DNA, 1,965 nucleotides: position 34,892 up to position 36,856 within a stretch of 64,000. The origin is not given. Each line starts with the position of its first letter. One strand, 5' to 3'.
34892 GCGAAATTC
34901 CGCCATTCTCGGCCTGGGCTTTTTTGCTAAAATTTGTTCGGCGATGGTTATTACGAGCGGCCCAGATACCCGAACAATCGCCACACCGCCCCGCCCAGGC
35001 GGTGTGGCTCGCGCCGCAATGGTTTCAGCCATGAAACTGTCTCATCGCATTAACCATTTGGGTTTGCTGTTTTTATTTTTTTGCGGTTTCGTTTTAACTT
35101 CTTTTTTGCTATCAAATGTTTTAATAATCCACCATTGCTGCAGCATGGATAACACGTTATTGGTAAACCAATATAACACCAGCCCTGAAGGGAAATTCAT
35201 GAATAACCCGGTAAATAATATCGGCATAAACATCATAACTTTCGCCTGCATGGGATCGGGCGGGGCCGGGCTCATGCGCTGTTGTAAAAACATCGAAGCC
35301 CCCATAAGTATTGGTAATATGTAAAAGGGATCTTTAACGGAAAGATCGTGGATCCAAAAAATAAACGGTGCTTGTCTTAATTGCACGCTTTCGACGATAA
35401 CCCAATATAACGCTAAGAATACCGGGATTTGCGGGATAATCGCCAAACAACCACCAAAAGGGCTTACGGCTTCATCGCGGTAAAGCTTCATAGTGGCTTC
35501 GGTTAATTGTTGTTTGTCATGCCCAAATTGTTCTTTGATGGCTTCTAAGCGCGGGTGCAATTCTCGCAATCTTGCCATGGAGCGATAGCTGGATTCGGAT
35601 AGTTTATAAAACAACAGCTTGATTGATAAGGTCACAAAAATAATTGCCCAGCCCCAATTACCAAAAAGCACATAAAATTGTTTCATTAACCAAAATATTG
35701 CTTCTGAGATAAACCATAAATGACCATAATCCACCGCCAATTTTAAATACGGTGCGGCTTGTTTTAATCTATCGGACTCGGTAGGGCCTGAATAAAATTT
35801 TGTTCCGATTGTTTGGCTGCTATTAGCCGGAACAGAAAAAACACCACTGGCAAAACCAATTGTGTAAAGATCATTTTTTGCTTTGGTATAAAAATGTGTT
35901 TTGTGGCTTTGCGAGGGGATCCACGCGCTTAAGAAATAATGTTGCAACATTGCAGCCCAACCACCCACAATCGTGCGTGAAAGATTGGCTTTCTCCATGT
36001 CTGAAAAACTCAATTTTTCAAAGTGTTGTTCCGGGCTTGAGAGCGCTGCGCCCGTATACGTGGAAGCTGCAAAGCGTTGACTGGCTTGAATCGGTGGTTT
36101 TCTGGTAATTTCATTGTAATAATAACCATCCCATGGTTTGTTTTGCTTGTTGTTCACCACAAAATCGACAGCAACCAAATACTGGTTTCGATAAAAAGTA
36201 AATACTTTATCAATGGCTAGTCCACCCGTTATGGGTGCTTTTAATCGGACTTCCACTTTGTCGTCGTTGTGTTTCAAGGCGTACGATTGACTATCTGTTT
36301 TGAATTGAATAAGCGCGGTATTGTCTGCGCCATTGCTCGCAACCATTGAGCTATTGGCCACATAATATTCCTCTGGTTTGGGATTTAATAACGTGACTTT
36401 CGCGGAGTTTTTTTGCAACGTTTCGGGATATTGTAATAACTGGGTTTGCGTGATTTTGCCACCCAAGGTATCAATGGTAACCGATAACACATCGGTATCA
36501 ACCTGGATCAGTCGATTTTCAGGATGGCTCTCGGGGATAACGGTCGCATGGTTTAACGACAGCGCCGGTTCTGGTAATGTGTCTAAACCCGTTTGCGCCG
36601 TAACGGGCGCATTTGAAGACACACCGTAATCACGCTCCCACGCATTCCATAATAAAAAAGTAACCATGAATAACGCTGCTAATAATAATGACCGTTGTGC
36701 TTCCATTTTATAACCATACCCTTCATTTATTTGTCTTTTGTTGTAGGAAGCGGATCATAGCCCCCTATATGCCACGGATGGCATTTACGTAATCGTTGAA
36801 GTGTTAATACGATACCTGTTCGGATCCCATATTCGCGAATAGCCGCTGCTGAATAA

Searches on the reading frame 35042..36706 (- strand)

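Call 70: search_protein_families(library=pfam, proteins=[window:35042-36706:-], max_evalue=0.00001)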
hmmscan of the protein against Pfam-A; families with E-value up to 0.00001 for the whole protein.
window:35042-36706:- (554 aa): 2 families
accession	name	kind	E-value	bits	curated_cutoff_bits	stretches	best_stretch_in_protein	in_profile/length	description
PF14849.12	YidC_periplas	-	1.9e-79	268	24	1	67-340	2-283/283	YidC periplasmic domain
PF02096.25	60KD_IMP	-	7.2e-58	195.6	35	1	351-528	1-162/163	60Kd inner membrane protein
